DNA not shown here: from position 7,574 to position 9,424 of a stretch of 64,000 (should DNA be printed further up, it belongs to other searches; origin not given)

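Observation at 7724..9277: Low-GC, Tat-exported, Cys-rich ORF inserted between nuoD and nuoE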

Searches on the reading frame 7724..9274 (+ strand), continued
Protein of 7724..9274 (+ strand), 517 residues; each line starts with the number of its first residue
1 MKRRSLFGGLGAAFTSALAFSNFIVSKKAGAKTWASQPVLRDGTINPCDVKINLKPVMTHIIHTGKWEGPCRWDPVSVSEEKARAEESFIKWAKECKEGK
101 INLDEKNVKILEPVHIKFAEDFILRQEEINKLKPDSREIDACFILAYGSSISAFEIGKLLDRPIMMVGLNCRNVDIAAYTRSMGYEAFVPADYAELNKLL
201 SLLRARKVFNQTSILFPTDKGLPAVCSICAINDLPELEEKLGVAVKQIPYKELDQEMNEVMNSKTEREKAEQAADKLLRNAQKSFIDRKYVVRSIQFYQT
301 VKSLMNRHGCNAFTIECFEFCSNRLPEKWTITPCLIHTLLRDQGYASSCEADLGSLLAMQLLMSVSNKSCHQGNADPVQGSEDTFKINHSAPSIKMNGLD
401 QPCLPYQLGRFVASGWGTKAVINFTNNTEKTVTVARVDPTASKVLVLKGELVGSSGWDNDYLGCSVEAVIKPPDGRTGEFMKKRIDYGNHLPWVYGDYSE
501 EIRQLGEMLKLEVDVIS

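Call 70: search_protein_families(library=pfam, alignment_id=A3, max_evalue=0.01)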
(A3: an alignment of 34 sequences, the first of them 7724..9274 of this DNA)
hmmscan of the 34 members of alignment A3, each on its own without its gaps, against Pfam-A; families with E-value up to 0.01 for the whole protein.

A. member 1, window:7724-9274:+ (517 aa): 1 family
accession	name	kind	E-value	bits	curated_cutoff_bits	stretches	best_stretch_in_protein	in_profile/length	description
PF24856.1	AraA_central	-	0.0021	18.9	24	1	236-354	21-134/148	L-arabinose isomerase central domain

B. families by the number of members that match (of 34 scanned): 4 families
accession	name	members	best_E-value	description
PF24856.1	AraA_central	10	6.8e-07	L-arabinose isomerase central domain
PF02952.23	Fucose_iso_C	9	9.2e-05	L-fucose isomerase, C-terminal domain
PF10518.14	TAT_signal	3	0.0037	TAT (twin-arginine translocation) pathway signal sequence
PF25547.1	WXG100_2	1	0.0092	WXG100 like domain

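Call 72: find_encoding_contigs(protein=P0243, flank=10000, max_places=2)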
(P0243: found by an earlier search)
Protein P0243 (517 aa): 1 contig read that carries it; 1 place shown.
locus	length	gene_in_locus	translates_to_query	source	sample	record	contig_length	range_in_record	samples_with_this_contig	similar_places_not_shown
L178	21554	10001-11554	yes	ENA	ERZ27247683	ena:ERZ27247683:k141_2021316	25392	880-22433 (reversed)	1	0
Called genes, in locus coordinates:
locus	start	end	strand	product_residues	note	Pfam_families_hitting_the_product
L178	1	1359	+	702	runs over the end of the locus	-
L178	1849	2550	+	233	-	-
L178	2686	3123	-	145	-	-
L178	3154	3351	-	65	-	PF13459:Fer4_15 (weak), PF13370:Fer4_13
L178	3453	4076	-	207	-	PF02581:TMP-TENI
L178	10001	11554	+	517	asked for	-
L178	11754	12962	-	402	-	PF00294:PfkB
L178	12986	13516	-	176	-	PF07385:Lyx_isomer (faint)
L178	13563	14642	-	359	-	PF01208:URO-D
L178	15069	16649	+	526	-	PF00474:SSF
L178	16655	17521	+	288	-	PF01116:F_bP_aldolase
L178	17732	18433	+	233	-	PF06439:3keto-disac_hyd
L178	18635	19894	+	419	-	PF01208:URO-D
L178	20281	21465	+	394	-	PF13088:BNR_2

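Call 73: find_encoding_contigs(protein=P0254, flank=10000, max_places=2)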
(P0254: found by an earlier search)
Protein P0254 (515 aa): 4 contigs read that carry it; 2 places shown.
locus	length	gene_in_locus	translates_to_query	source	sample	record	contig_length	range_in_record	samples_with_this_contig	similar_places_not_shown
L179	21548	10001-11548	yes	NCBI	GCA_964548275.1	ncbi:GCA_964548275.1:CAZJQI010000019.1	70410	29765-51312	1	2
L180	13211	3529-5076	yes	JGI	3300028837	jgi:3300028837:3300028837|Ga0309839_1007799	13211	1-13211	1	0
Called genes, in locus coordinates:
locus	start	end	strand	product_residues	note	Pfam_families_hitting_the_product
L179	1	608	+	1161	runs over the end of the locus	-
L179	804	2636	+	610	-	PF07244:POTRA, PF01103:Omp85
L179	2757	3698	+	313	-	PF00459:Inositol_P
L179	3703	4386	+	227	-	PF00132:Hexapep (weak), PF25084:LbH_EIF2B, PF00132:Hexapep (weak), PF25087:GMPPB_C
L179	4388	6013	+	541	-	PF10509:GalKase_gal_bdg, PF00288:GHMP_kinases_N, PF08544:GHMP_kinases_C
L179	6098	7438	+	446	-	PF00501:AMP-binding, PF14535:AMP-binding_C_2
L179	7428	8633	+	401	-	PF00155:Aminotran_1_2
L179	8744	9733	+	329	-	PF01515:PTA_PTB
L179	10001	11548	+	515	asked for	-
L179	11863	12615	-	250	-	PF01261:AP_endonuc_2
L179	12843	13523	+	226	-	PF02568:ThiI (faint), PF06508:QueC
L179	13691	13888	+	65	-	-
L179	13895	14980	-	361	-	PF13439:Glyco_transf_4, PF13477:Glyco_trans_4_2, PF13579:Glyco_trans_4_4, PF00534:Glycos_transf_1, PF13692:Glyco_trans_1_4, PF13524:Glyco_trans_1_2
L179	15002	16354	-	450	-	PF13440:Polysacc_synt_3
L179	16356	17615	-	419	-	PF13579:Glyco_trans_4_4 (weak), PF00534:Glycos_transf_1, PF13692:Glyco_trans_1_4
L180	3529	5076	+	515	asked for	-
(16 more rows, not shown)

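Call 77: find_encoding_contigs(protein=P0251, flank=8000, max_places=2)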
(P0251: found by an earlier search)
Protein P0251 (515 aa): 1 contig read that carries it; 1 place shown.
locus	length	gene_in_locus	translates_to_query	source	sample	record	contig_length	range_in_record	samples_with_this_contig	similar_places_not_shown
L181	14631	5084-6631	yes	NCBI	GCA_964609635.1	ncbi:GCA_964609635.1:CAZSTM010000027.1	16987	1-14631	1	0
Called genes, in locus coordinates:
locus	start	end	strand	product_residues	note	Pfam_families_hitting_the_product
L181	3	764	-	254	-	?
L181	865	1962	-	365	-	PF13468:Glyoxalase_3 (faint), PF13669:Glyoxalase_4, PF00903:Glyoxalase, PF13669:Glyoxalase_4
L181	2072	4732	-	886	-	PF09423:PhoD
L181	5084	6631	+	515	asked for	-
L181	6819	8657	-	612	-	PF00009:GTP_EFTU, PF01926:MMR_HSR1 (weak), PF22042:EF-G_D2 (weak), PF03144:GTP_EFTU_D2 (weak), PF00679:EFG_C, PF21018:BipA_C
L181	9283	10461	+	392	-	PF01408:GFO_IDH_MocA, PF02894:GFO_IDH_MocA_C, PF22725:GFO_IDH_MocA_C3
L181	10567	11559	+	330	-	PF01261:AP_endonuc_2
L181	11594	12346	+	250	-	PF06283:ThuA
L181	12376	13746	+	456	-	PF01408:GFO_IDH_MocA, PF19051:GFO_IDH_MocA_C2, PF02894:GFO_IDH_MocA_C, PF22725:GFO_IDH_MocA_C3, PF19051:GFO_IDH_MocA_C2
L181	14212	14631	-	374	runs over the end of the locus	PF03576:Peptidase_S58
